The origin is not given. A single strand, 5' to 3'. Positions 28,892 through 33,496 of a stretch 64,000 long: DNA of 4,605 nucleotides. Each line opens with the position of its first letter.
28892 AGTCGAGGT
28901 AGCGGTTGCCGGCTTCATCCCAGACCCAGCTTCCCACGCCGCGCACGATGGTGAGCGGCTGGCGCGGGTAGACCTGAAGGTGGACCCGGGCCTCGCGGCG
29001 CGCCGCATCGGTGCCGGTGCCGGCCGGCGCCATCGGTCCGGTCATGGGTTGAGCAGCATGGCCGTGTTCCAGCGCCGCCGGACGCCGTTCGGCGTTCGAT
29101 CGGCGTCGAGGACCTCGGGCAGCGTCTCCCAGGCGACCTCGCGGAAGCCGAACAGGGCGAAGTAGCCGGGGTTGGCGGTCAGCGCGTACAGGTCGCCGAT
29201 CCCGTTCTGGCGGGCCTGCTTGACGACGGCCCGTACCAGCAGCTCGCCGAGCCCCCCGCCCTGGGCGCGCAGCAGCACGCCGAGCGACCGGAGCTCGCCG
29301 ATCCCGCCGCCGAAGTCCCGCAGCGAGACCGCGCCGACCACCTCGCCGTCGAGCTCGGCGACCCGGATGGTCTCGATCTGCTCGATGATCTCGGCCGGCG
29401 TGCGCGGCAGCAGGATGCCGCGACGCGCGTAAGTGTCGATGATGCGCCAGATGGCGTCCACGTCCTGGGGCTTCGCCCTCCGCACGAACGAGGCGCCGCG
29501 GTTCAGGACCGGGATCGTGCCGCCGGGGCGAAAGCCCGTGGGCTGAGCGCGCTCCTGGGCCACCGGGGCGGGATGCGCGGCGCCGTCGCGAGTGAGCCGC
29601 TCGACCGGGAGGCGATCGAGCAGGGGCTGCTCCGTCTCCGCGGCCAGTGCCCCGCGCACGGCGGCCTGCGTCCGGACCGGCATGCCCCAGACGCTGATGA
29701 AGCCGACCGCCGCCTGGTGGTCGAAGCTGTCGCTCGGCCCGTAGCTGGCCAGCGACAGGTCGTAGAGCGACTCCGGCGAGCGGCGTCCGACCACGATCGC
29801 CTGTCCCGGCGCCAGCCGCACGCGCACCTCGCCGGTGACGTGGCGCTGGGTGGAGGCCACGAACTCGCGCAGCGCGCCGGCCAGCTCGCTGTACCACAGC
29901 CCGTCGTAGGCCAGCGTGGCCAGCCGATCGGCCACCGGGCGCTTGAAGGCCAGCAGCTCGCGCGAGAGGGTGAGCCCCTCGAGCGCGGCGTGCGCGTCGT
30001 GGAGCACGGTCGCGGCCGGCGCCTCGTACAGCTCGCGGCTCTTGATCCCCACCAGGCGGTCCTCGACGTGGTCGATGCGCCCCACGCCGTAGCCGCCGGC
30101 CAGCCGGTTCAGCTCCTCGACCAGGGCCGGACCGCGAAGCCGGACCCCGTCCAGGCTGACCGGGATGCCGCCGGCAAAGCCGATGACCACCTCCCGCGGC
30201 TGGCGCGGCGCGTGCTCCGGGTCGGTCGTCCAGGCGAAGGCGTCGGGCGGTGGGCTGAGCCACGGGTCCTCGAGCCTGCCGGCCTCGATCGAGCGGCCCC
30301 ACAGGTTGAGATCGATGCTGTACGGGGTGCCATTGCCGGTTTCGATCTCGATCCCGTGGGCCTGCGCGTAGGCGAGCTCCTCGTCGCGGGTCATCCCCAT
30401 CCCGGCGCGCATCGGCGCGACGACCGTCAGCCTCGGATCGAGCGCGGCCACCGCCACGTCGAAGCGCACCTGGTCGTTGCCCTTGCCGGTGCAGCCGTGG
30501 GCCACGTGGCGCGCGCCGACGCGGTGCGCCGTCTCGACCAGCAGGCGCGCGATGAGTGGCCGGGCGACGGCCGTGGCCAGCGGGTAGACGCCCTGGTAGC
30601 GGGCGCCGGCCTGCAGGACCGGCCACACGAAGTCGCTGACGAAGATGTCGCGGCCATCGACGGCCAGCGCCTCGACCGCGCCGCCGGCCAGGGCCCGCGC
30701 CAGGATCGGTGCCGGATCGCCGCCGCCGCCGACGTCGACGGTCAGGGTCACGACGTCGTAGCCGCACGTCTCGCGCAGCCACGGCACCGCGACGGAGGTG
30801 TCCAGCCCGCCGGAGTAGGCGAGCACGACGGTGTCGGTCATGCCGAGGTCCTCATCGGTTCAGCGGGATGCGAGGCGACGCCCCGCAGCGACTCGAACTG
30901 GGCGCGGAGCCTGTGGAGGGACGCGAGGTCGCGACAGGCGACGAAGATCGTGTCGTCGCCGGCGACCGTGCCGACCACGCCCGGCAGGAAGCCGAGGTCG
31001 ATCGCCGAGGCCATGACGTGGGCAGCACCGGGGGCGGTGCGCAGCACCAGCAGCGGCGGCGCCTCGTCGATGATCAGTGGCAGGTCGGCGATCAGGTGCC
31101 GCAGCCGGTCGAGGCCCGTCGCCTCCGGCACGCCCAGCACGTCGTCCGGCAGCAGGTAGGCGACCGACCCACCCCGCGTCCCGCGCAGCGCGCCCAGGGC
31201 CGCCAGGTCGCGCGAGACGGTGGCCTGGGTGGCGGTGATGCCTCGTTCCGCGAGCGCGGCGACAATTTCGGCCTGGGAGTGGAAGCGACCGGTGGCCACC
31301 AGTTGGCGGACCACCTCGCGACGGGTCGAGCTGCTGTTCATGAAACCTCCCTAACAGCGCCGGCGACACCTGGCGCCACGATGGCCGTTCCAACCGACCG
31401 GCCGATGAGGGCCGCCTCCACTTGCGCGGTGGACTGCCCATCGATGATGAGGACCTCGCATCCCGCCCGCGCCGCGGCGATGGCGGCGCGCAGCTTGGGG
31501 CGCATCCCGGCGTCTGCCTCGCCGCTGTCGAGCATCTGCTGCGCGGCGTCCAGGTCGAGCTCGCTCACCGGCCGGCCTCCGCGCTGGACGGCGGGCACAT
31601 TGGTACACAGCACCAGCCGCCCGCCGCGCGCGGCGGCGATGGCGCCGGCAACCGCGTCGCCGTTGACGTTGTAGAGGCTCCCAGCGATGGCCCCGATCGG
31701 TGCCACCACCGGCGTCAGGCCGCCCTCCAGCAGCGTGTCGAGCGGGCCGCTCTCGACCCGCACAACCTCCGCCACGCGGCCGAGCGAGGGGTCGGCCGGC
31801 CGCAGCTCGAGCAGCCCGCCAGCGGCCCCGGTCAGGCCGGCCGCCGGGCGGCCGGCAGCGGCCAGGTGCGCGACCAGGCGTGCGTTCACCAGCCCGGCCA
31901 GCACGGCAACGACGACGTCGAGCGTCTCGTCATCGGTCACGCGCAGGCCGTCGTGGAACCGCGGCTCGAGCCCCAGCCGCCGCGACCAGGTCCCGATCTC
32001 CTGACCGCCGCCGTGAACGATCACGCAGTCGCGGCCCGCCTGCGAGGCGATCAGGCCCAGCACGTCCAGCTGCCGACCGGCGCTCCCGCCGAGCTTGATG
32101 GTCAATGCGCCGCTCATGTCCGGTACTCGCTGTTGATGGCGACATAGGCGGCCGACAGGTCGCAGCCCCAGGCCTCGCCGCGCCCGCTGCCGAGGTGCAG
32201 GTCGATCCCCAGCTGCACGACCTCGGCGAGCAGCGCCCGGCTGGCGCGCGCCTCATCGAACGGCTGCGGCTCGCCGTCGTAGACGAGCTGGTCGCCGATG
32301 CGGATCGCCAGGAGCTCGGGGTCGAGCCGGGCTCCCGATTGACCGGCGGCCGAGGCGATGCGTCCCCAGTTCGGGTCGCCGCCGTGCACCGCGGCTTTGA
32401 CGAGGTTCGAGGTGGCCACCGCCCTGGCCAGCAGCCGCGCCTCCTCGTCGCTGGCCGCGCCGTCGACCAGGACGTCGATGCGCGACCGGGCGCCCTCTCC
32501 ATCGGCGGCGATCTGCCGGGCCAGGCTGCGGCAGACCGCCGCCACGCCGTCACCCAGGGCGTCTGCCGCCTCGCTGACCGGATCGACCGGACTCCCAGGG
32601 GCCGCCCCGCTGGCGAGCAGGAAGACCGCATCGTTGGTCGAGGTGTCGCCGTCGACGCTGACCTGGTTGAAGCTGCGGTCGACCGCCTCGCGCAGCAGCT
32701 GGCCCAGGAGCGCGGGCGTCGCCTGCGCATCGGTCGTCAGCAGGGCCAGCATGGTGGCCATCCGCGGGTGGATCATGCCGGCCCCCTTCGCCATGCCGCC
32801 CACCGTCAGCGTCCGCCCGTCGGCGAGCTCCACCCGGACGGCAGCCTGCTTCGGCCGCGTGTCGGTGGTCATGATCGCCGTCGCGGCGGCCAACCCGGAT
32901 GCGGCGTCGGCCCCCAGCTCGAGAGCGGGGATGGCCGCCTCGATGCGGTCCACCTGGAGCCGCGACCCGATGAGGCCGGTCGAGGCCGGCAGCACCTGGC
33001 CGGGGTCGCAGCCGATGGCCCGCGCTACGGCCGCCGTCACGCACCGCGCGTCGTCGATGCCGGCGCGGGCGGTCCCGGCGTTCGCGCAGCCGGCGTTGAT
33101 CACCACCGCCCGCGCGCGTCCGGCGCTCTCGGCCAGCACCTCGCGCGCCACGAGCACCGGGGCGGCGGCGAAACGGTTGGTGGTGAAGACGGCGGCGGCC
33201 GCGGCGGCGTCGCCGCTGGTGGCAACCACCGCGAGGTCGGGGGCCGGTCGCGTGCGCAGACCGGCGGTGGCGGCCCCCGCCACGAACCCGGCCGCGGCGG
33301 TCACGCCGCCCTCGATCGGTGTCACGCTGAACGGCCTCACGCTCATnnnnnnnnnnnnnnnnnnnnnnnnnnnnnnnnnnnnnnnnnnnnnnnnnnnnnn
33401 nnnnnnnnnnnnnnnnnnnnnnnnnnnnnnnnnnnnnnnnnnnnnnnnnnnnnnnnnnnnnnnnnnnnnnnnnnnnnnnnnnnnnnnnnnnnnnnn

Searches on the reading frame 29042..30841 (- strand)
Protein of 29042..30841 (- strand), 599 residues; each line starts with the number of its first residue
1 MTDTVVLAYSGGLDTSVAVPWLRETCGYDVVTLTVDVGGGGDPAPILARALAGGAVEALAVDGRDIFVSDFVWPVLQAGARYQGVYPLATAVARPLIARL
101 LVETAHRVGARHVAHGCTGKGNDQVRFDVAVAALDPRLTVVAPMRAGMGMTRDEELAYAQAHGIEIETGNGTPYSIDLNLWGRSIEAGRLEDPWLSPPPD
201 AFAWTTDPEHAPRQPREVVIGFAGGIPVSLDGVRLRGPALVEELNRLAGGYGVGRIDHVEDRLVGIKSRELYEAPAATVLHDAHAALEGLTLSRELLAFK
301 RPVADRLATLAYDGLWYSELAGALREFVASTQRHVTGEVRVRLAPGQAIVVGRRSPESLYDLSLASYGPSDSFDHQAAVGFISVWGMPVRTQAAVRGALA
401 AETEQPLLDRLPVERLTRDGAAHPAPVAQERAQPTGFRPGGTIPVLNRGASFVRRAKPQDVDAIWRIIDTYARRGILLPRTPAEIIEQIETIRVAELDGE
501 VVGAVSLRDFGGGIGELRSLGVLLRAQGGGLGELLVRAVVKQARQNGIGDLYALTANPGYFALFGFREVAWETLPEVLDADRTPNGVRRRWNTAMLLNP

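Call 29: search_protein_families(library=pfam, proteins=[window:29042-30841:-])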
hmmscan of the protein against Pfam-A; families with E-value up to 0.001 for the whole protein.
window:29042-30841:- (599 aa): 4 families
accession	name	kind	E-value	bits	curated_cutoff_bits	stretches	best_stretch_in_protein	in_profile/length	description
PF20979.2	Arginosuc_syn_C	-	2.6e-83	279.4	27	1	174-390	1-217/219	Arginosuccinate synthase C-terminal domain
PF00764.25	Arginosuc_synth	-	4e-59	199.7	27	1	5-165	2-162/162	Arginosuccinate synthase N-terminal HUP domain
PF00583.31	Acetyltransf_1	-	1.5e-09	38.5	20.7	1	490-555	33-100/116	Acetyltransferase (GNAT) family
PF13508.13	Acetyltransf_7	-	8.2e-07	29.8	27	1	491-567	4-83/84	Acetyltransferase (GNAT) domain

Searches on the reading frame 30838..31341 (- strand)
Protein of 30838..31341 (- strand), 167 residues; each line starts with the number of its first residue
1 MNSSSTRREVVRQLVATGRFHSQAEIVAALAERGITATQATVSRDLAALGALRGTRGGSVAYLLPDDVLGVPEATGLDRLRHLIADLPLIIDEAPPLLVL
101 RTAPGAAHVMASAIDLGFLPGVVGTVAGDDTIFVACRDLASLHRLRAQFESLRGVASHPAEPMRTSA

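Call 29: search_protein_families(library=pfam, proteins=[window:30838-31341:-])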
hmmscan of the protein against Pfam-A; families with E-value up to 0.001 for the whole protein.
window:30838-31341:- (167 aa): 2 families
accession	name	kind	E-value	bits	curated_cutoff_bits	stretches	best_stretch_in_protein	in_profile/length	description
PF02863.23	Arg_repressor_C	-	7.1e-18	64.6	25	1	90-150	7-67/68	Arginine repressor, C-terminal domain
PF01316.27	Arg_repressor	-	5.4e-16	58.5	27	1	5-67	4-67/70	Arginine repressor, DNA binding domain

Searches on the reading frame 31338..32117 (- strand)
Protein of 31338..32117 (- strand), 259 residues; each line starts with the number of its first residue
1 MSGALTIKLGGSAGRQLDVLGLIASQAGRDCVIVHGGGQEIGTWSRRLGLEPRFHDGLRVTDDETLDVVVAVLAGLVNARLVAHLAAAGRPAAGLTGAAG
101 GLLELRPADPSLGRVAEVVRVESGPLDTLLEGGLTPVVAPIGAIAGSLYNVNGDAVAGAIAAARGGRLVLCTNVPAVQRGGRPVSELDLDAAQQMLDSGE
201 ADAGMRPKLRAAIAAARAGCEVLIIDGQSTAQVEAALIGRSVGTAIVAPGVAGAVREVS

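Call 29: search_protein_families(library=pfam, proteins=[window:31338-32117:-])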
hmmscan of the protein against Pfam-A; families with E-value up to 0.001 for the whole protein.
window:31338-32117:- (259 aa): 1 family
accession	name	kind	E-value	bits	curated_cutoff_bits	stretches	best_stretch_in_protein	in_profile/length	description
PF00696.33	AA_kinase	-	6.5e-32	111.6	24.9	1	7-226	5-234/234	Amino acid kinase family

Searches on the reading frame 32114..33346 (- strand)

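Call 29: search_protein_families(library=pfam, proteins=[window:32114-33346:-])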
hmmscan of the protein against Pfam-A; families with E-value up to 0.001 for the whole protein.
window:32114-33346:- (410 aa): 1 family
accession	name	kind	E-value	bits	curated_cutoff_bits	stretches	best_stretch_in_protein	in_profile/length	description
PF01960.23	ArgJ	-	9.3e-137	456.2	32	1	24-410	3-377/377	ArgJ family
